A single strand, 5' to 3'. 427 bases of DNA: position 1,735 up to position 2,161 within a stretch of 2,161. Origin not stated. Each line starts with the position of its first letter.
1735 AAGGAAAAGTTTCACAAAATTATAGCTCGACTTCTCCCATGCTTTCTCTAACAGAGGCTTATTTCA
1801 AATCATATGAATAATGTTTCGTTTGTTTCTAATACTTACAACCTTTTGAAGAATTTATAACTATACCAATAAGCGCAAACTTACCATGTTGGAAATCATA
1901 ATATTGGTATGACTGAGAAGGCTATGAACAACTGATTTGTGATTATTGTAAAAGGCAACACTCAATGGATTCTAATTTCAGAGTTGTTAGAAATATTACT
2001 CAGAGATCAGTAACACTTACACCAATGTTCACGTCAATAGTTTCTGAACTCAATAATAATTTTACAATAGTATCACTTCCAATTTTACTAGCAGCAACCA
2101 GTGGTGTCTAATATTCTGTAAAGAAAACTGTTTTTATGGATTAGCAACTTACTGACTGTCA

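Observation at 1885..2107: N-terminal ankyrin-repeat exons spliced onto the kinase: an ANK-kinase architecture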

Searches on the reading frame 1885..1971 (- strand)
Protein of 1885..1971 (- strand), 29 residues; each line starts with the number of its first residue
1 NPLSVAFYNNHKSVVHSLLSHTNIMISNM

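Call 13: search_protein_families(library=pfam, proteins=[window:1885-1971:-], max_evalue=10)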
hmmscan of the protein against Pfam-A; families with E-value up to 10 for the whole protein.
seq(29 aa): 1 family
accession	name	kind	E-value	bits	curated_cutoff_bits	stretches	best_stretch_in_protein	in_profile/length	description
PF00023.36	Ank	-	0.11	13.4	21.1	1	2-28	5-32/33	Ankyrin repeat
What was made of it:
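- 1885..1971 (-): Exon 2, ANK unit 2 (residues 30-58, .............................). Pfam Ank alone gives 13.4 bits, E=0.11 (call 13).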

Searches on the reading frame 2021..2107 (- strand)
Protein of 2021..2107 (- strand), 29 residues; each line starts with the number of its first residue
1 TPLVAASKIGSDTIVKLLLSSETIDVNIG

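Call 13: search_protein_families(library=pfam, proteins=[window:2021-2107:-], max_evalue=10)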
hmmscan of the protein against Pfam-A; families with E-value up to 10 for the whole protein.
seq(29 aa): 4 families
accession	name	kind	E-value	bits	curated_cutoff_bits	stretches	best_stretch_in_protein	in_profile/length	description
PF00023.36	Ank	-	0.0011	19.6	21.1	1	1-28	4-30/33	Ankyrin repeat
PF12796.13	Ank_2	-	0.025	15.6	27.3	1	1-27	62-87/90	Ankyrin repeats (3 copies)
PF13606.12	Ank_3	-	0.099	13.7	22.3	1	1-28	4-30/30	Ankyrin repeat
PF24521.3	Ank_KRIT1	-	0.21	11.8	80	1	1-25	87-111/149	KRIT1 ankyrin-repeats domain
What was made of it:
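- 2021..2107 (-): Exon 1, ANK unit 1 (residues 1-29, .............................). Pfam Ank alone gives 19.6 bits, E=0.0011 (call 13).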
